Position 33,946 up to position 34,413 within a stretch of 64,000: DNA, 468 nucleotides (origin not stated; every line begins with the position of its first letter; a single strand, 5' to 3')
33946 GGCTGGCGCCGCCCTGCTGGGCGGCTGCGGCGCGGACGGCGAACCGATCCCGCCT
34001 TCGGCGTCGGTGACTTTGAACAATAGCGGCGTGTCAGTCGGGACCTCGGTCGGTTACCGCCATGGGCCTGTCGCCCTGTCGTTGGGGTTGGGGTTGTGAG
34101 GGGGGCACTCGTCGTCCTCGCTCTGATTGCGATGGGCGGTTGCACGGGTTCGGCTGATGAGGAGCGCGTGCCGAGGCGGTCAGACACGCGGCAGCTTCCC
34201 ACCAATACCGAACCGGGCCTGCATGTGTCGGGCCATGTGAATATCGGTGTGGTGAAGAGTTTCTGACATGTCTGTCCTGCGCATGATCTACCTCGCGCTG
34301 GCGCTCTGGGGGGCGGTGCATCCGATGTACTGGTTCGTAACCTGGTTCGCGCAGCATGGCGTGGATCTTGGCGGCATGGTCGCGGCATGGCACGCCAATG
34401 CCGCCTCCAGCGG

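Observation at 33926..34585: Tandem micro-lipoproteins ending in outer-membrane-barrel-like beta-strands between argH and lysA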

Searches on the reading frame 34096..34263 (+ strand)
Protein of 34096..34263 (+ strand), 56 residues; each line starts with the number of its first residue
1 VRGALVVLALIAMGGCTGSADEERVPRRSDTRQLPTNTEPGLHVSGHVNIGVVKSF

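Call 3: search_protein_families(library=pfam, proteins=[window:34096-34263:+], max_evalue=10)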
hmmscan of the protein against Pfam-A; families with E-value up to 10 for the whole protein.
window:34096-34263:+ (56 aa): 1 family
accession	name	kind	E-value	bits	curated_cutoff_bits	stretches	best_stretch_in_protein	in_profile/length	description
PF15621.11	PROL5-SMR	-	0.027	15.2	25.3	1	1-38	1-40/115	Proline-rich submaxillary gland androgen-regulated family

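Call 4: search_protein_families(library=ncbifam, proteins=[window:34096-34263:+], max_evalue=10)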
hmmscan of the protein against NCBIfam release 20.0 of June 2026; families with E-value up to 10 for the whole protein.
window:34096-34263:+ (56 aa): 0 families

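Call 6: find_homologous_proteins(query=window:34096-34263:+, max_evalue=0.01)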
Query window:34096-34263:+: no candidate shares three 5-residue words with the query. No homologue found.

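Call 14: find_related_loci(query=A1, collection=genome_contigs, flank=3000)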
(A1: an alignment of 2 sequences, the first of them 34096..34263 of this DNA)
Query A1 (56 aa) in genome_contigs; peptide patterns used: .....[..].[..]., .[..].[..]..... (x = any residue, [..] = any of these).
28 stretches matched a pattern; 12 encode a relative of the query (tblastn E <= 1e-3); 12 distinct loci.
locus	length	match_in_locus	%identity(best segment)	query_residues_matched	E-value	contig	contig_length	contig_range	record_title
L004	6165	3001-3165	52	1-56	9e-16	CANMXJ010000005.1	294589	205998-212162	uncultured Sulfitobacter sp. isolate 3-1232-G.fasta genome assembly, contig: NODE_5, whole genome shotgun sequence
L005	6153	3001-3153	47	4-56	2e-14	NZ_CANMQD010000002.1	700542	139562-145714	Uncultured Sulfitobacter sp. isolate 3-1118-G.fasta NODE_2, whole genome shotgun sequence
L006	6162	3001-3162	54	2-56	3e-14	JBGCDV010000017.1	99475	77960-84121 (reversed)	MAG: Sulfitobacter sp. isolate SGMAG-64 contig17, whole genome shotgun sequence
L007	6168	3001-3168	48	1-56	1e-13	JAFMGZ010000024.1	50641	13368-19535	MAG: Sulfitobacter sp. isolate DEBay_Spr20G08_14 NODE_457_length_50641_cov_50.0143, whole genome shotgun sequence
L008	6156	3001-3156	47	5-56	2e-13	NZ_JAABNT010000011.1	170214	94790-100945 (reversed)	Sulfitobacter sediminilitoris strain JBTF-M27 11, whole genome shotgun sequence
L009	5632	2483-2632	46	5-56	2e-13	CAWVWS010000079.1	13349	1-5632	MAG TPA_asm: uncultured Sulfitobacter sp. isolate ERR3589581_concoct_147 genome assembly, contig: ERZ7463454.4813, whole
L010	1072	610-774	46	1-56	5e-12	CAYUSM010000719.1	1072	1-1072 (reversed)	MAG TPA_asm: uncultured Sulfitobacter sp. isolate SRP342821_co1_167 genome assembly, contig: NODE_152709_length_1072_cov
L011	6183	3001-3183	48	1-56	5e-12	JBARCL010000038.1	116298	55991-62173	MAG: Sulfitobacter sp. isolate MFD03261_ilm_asm_bin14 k127_16382, whole genome shotgun sequence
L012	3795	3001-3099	61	24-56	1e-10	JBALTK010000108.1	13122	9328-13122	MAG: Sulfitobacter sp. isolate 1NakV-08 NODE_108_length_13122_cov_3.853047, whole genome shotgun sequence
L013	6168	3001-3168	39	1-56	2e-10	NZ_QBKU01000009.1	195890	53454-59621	Sulfitobacter mediterraneus strain DSM 12244 Ga0183460_109, whole genome shotgun sequence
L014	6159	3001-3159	45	1-56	2e-9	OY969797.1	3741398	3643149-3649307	MAG: uncultured Alphaproteobacteria bacterium isolate MFD03250.bin.2.29 genome assembly, chromosome: 1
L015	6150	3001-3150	50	12-56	6e-9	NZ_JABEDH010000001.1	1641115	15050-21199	Sulfitobacter sp. M05 NODE_1, whole genome shotgun sequence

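Call 20: search_protein_representatives(protein=window:34096-34263:+)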
Query: 56 residues. Proteins with E-value up to 0.001 (for the whole library): 13; up to 1e-10: 0; up to 1e-30: 0. The best 13 are listed.
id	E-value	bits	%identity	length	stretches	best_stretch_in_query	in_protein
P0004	3.2e-10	55.3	55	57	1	1-55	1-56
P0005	4.2e-10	54.9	49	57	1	2-56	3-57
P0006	6.2e-10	54.4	60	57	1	1-53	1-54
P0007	4.4e-08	48.6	46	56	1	1-56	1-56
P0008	1.3e-06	44.0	60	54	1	1-56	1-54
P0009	9.7e-06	41.3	44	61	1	5-54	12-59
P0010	1.5e-05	40.7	43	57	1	4-56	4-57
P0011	2.2e-05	40.2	41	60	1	6-56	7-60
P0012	1.1e-04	38.1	37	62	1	2-56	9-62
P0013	1.8e-04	37.3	44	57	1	2-56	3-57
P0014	3.0e-04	36.7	46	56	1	5-56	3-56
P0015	3.5e-04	36.4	46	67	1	3-56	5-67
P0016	7.3e-04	35.4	41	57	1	7-55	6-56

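Call 22: find_encoding_contigs(protein=P0015, flank=4000, max_places=3)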
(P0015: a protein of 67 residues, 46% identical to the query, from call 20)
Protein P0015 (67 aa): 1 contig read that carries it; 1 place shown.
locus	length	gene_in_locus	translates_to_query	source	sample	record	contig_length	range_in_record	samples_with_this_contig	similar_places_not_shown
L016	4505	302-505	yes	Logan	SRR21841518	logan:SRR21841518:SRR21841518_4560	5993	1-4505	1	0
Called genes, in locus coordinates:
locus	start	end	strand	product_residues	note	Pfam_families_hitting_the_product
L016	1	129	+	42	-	?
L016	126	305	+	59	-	-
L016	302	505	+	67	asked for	-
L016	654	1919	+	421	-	PF00278:Orn_DAP_Arg_deC, PF01168:Ala_racemase_N, PF02784:Orn_Arg_deC_N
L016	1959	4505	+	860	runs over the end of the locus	PF13779:DUF4175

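Call 23: find_encoding_contigs(protein=P0011, flank=4000, max_places=3)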
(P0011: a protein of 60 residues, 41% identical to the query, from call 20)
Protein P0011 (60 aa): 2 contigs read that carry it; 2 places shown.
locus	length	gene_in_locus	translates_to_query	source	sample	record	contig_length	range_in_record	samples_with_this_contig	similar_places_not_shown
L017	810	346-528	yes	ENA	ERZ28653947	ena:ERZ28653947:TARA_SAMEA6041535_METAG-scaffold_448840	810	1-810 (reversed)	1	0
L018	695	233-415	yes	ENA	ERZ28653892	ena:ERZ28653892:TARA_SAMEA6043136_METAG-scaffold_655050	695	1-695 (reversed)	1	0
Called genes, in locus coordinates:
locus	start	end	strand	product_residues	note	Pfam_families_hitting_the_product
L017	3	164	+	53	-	?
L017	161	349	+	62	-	-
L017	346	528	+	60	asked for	-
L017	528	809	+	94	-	?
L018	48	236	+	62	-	-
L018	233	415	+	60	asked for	-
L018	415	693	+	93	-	?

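Call 24: find_encoding_contigs(protein=P0014, flank=4000, max_places=3)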
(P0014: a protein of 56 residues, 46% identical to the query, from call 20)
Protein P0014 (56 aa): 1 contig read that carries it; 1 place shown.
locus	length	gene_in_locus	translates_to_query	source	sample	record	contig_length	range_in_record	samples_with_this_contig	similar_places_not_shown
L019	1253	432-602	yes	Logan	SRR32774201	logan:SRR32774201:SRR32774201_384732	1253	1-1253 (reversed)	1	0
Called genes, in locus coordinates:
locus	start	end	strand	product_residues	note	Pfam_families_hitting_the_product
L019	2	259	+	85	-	?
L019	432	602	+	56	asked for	-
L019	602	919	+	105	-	PF11196:DUF2834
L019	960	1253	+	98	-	?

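Call 25: find_encoding_contigs(protein=P0009, flank=4000, max_places=3)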
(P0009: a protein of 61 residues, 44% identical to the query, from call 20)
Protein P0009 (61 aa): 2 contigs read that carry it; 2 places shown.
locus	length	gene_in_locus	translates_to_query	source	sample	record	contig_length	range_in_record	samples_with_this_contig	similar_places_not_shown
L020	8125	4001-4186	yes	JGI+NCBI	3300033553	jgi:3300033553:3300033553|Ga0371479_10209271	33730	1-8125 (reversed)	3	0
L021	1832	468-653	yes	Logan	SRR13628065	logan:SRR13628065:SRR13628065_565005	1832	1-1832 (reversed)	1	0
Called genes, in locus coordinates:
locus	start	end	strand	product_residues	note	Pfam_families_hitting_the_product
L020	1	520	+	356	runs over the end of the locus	PF13403:Hint_2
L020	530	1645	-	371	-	PF01594:AI-2E_transport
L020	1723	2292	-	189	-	PF08534:Redoxin, PF00578:AhpC-TSA, PF00085:Thioredoxin (weak), PF13098:Thioredoxin_2 (weak), PF13905:Thioredoxin_8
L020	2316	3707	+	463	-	PF00206:Lyase_1, PF14698:ASL_C2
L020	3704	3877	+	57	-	-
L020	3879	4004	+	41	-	-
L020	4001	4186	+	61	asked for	-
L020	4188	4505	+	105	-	PF11196:DUF2834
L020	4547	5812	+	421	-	PF00278:Orn_DAP_Arg_deC, PF01168:Ala_racemase_N (weak), PF02784:Orn_Arg_deC_N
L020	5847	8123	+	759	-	?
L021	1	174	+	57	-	?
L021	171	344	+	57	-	-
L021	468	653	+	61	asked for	-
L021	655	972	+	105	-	PF11196:DUF2834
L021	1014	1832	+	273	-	?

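Call 34: search_solved_structures(query=A3, max_evalue=10, show_alignments=3)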
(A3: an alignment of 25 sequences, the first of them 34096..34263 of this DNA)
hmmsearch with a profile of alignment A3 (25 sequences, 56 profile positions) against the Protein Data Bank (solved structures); distinct sequences matched with E-value up to 10: 13.
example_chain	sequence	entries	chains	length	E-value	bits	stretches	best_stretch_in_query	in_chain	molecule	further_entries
9v6l_D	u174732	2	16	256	0.047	16.9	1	1-30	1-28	Biofilm formation protein PslD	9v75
1w7f_A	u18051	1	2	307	0.076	16.2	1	2-32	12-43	BETA-LACTAMASE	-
5cwq_A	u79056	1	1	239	0.16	15.2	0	4-32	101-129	Designed helical repeat protein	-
5joq_A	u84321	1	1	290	0.16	15.1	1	1-31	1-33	Lmo2184 protein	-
9leg_D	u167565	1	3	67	0.27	14.4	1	3-24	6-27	Lipoprotein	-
2yp6_A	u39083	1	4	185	0.39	13.9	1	5-36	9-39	THIOREDOXIN FAMILY PROTEIN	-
3utk_A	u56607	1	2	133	0.43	13.8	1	3-31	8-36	Lipoprotein outS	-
7muc_AM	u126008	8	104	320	0.63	13.3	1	2-33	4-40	DUF2807 domain-containing protein | Putative auto-transporter adhesin head GIN domain-containing protein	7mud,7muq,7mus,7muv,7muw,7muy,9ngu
4av2_M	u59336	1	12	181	1.1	12.5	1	1-33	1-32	PILP PROTEIN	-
9ki1_V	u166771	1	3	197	1.1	12.4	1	12-41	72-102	Baseplate puncturing device gp45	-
6e5f_A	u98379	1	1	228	1.3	12.2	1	3-39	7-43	Lipid binding protein LpqN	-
6e5d_A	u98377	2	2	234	1.4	12.1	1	3-39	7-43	Lipid binding protein LpqN | Probable conserved lipoprotein LpqN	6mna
8iuf_B5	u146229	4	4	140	1.7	11.8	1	34-55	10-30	NDUFB5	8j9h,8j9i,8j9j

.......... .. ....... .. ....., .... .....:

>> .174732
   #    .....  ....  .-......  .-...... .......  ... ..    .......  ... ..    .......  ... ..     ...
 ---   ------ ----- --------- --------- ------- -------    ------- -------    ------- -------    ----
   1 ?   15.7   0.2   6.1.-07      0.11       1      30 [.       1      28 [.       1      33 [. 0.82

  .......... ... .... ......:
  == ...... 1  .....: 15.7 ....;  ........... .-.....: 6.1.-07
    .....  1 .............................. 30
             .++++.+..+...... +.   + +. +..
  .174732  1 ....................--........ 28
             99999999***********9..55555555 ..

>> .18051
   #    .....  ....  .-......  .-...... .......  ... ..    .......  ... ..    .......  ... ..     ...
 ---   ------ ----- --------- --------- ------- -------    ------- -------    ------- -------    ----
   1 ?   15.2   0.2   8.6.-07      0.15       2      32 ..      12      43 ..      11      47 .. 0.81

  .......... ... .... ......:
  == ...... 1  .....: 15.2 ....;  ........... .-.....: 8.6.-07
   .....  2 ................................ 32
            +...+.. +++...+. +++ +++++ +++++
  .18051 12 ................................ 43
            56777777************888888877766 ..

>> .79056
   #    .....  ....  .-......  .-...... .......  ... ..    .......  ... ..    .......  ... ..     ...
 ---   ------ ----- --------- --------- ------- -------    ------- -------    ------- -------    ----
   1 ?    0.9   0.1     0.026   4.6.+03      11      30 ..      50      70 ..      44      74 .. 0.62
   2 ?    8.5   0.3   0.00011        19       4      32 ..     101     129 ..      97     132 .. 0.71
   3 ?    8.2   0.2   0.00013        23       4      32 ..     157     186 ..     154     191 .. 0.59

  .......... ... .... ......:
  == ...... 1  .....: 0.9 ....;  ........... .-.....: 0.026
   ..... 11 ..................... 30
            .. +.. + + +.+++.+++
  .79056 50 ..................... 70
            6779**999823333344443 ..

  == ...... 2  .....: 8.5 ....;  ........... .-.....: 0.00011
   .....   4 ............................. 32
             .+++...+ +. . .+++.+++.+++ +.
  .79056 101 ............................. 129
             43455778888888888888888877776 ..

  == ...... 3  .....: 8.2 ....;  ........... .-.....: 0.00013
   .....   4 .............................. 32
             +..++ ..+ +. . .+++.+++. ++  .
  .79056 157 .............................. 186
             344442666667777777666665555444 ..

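Call 36: find_related_loci(query=A4, collection=metagenome_contigs, flank=1500)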
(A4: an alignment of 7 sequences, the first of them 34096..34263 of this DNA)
Query A4 (56 aa) in metagenome_contigs; peptide patterns used: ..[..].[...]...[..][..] (x = any residue, [..] = any of these).
19 stretches matched a pattern; 8 encode a relative of the query (tblastn E <= 1e-3); 8 distinct loci.
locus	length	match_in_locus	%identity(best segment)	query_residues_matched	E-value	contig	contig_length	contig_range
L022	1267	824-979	46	1-56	2e-15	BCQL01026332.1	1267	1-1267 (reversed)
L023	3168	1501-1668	48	1-56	4e-14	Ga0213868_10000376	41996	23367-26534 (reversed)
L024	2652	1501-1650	46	5-56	7e-14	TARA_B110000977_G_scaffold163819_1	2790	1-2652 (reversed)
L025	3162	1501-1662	52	1-56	4e-13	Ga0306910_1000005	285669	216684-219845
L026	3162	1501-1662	52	1-56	4e-13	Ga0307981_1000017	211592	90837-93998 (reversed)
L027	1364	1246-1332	66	28-56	3e-12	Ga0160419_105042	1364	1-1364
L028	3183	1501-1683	47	1-56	2e-11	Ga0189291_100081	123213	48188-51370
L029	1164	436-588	39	4-56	6e-9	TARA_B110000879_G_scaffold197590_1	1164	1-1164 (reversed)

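Call 49: search_protein_families(library=pfam, proteins=[L005:2828-2995:+, L014:2834-3001:+, L025:1334-1501:+, L019:256-432:+, L016:126-302:+, L011:3001-3183:+, L013:2831-2998:+], max_evalue=10)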
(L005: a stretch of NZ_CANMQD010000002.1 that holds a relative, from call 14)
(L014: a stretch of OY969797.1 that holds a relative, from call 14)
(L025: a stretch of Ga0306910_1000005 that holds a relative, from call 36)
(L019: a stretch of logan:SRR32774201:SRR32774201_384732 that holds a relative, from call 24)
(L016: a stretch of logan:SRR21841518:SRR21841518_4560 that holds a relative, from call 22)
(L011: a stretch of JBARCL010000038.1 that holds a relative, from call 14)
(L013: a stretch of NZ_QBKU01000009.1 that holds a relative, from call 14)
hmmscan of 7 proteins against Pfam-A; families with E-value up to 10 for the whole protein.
L005:2828-2995:+ (56 aa): 1 family
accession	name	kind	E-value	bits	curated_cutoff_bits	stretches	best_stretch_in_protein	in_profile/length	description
PF14466.11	PLCC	-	0.17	11.9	24.2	1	1-28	8-35/153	PLAT/LH2 and C2-like Ca2+-binding lipoprotein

L014:2834-3001:+ (56 aa): 0 families

L025:1334-1501:+ (56 aa): 2 families
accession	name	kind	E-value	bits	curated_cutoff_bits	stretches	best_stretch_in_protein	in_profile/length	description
PF13627.12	LptM_cons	-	0.16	12.3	27.3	1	5-16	4-15/23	LPS-assembly lipoprotein LptM, conserved region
PF08139.17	LPAM_1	-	8.8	7.4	20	1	1-15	1-17/18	Prokaryotic membrane lipoprotein lipid attachment site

L019:256-432:+ (59 aa): 1 family
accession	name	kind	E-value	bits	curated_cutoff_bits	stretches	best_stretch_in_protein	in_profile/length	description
PF13627.12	LptM_cons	-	0.024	14.9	27.3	1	5-22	3-20/23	LPS-assembly lipoprotein LptM, conserved region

L016:126-302:+ (59 aa): 1 family
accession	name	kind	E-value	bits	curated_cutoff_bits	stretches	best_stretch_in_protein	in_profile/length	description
PF13627.12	LptM_cons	-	0.059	13.7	27.3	1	4-17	2-15/23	LPS-assembly lipoprotein LptM, conserved region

L011:3001-3183:+ (61 aa): 1 family
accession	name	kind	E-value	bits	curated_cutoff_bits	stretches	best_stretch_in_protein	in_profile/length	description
PF13627.12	LptM_cons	-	0.14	12.5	27.3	1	3-17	1-15/23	LPS-assembly lipoprotein LptM, conserved region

L013:2831-2998:+ (56 aa): 0 families

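Call 53: predict_structure(alignment_id=A6)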
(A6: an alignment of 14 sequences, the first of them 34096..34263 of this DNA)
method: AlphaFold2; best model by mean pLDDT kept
length: 56 residues; sequences in the alignment: 14
mean_pLDDT: 63.8   pTM: 0.26
mean pLDDT of the five models: 63.8, 61.1, 60.7, 58.7, 57.2
residues with pLDDT >= 90: 0; 70-90: 13; 50-70: 38; < 50: 5
segments of 3 or more residues with pLDDT < 50: 48-50
pLDDT, mean of each block of 10 residues (from residue 1): 80 71 63 60 51 55
secondary structure, 60 per line:
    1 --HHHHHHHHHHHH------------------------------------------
elements in order: H3-14

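Call 54: list_cluster_members(proteins=[P0004, P0005, P0006, P0007, P0008, P0009, P0010, P0012, P0013, P0016])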
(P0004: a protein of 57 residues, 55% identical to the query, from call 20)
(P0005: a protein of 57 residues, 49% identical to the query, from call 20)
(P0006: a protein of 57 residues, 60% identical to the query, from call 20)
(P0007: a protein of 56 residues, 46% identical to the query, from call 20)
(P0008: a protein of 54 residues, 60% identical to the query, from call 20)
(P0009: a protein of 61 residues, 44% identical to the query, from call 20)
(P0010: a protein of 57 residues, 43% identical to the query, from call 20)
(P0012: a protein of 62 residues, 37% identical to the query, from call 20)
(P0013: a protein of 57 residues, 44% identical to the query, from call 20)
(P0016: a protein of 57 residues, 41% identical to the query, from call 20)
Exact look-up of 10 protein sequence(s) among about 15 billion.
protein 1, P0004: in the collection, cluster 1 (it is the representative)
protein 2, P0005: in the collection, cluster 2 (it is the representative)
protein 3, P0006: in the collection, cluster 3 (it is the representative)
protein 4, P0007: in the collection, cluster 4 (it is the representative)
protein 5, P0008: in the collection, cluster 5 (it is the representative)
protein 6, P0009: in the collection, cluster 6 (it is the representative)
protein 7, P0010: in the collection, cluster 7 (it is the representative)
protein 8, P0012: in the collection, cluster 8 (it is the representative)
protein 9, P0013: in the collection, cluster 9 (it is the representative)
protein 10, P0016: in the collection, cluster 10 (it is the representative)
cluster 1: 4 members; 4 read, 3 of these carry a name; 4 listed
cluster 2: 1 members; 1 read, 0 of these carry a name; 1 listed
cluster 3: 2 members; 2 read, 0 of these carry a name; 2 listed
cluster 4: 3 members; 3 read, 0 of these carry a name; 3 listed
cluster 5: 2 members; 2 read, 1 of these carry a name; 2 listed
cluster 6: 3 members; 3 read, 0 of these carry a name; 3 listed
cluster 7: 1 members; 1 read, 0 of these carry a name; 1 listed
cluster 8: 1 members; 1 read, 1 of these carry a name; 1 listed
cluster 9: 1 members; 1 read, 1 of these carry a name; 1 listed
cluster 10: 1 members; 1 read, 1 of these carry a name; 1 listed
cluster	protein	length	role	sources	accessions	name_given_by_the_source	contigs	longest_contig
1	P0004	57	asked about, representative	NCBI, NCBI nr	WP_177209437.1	hypothetical protein [Sulfitobacter brevis]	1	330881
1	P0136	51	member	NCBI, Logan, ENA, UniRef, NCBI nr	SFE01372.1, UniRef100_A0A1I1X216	hypothetical protein SAMN04488523_104219 [Sulfitobacter brevis] | Uncharacterized protein n=2 Tax=Sulfitobacter brevis TaxID=74348 RepID=A0A1I1X216_9RHOB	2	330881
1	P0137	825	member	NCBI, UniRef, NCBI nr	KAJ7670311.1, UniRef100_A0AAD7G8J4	hypothetical protein B0H17DRAFT_202433 [Mycena rosella] | ubiquitinyl hydrolase 1 n=1 Tax=Mycena rosella TaxID=1033263 RepID=A0AAD7G8J4_MYCRO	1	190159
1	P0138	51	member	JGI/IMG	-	-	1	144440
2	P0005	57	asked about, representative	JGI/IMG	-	-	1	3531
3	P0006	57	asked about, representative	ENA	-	-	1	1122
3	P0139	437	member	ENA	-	-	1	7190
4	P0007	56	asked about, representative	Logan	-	-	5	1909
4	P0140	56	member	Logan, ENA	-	-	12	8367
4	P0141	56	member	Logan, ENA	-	-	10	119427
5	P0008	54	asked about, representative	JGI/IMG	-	hypothetical protein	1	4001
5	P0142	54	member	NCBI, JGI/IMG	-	-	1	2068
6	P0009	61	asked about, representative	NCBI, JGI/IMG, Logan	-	-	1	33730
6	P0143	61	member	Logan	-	-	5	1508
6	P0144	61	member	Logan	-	-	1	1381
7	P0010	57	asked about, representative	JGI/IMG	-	-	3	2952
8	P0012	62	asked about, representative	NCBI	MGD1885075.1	MAG: hypothetical protein ACFB11_22710 [Paracoccaceae bacterium]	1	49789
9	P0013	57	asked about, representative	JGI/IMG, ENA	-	hypothetical protein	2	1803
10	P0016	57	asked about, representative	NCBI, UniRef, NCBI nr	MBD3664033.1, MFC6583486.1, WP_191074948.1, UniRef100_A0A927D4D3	hypothetical protein [Sulfitobacter aestuariivivens] | Lipoprotein n=1 Tax=Sulfitobacter aestuariivivens TaxID=2766981 RepID=A0A927D4D3_9RHOB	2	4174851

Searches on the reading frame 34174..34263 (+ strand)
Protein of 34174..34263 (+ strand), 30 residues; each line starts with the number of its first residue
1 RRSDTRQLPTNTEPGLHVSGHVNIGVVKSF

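Call 60: search_solved_structures(query=window:34174-34263:+, max_evalue=10, show_alignments=5)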
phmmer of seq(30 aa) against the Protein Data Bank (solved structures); distinct sequences matched with E-value up to 10: 0.
